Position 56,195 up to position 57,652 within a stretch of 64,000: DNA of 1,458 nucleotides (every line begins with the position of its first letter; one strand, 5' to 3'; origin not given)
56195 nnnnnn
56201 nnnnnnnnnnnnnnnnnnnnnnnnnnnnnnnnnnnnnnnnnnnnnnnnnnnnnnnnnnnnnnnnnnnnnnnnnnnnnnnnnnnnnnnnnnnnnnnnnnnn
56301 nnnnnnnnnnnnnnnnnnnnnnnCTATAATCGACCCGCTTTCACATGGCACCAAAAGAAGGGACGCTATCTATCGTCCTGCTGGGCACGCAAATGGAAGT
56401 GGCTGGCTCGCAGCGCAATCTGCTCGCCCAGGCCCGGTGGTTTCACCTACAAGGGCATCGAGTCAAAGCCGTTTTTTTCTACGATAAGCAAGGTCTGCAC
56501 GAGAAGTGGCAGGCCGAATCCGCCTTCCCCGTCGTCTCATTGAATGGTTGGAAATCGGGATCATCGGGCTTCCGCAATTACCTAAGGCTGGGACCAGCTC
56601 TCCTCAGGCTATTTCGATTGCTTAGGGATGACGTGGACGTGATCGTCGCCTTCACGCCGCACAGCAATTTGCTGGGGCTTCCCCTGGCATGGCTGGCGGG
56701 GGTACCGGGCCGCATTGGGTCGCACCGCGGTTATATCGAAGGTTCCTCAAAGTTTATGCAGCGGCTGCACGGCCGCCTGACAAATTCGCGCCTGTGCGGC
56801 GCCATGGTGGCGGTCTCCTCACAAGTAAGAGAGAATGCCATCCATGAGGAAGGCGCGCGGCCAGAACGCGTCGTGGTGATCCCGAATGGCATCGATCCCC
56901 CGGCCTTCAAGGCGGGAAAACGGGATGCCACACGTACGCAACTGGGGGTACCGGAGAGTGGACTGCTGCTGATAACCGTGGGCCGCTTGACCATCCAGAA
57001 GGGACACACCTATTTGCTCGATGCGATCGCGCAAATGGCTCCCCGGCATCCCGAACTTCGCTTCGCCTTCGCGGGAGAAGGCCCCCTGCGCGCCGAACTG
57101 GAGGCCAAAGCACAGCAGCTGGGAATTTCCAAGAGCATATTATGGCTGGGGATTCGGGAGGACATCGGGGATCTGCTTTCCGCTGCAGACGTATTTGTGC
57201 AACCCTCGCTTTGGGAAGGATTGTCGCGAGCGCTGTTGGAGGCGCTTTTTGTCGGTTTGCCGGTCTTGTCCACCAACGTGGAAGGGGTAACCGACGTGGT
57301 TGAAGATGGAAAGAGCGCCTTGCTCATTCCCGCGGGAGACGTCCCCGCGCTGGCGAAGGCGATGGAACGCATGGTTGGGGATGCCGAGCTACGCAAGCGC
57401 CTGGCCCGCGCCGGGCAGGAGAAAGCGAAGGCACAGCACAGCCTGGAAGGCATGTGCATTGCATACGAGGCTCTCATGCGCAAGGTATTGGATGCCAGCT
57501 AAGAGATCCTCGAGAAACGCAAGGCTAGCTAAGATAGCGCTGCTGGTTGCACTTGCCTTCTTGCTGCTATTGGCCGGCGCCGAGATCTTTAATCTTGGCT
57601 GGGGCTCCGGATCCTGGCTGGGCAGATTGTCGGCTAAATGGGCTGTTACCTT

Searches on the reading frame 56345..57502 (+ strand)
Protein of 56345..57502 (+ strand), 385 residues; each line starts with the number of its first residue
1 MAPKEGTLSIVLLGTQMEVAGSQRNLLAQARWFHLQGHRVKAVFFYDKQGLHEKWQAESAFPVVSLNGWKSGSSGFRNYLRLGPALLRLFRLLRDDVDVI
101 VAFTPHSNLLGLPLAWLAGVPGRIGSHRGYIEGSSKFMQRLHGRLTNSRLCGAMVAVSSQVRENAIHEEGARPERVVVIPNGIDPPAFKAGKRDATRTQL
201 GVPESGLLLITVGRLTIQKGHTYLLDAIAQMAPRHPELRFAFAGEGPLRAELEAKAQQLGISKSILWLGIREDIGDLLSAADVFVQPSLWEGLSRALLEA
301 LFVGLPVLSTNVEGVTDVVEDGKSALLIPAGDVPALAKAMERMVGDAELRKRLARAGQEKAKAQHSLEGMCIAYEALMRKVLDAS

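Call 7: search_protein_families(library=pfam, proteins=[window:56345-57502:+])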
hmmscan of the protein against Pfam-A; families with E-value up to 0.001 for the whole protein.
window:56345-57502:+ (385 aa): 6 families
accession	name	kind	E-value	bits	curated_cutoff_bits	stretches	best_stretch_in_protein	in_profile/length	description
PF00534.26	Glycos_transf_1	-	1.6e-39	135.6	26.4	1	193-359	2-171/172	Glycosyl transferases group 1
PF13692.12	Glyco_trans_1_4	-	1.6e-35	122.9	27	1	209-346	4-142/142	Glycosyl transferases group 1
PF13439.12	Glyco_transf_4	-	2.1e-14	54.3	28.5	1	21-185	3-168/170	Glycosyltransferase Family 4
PF13579.12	Glyco_trans_4_4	-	2.2e-13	51.3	29.7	1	21-182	2-158/158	Glycosyl transferase 4-like domain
PF13524.12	Glyco_trans_1_2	-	2.2e-07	31.4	25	1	234-368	11-136/144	Glycosyl transferase-like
PF20706.3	GT4-conflict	-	7.2e-06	25.7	26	1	154-326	150-327/385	Family 4 Glycosyltransferase in conflict systems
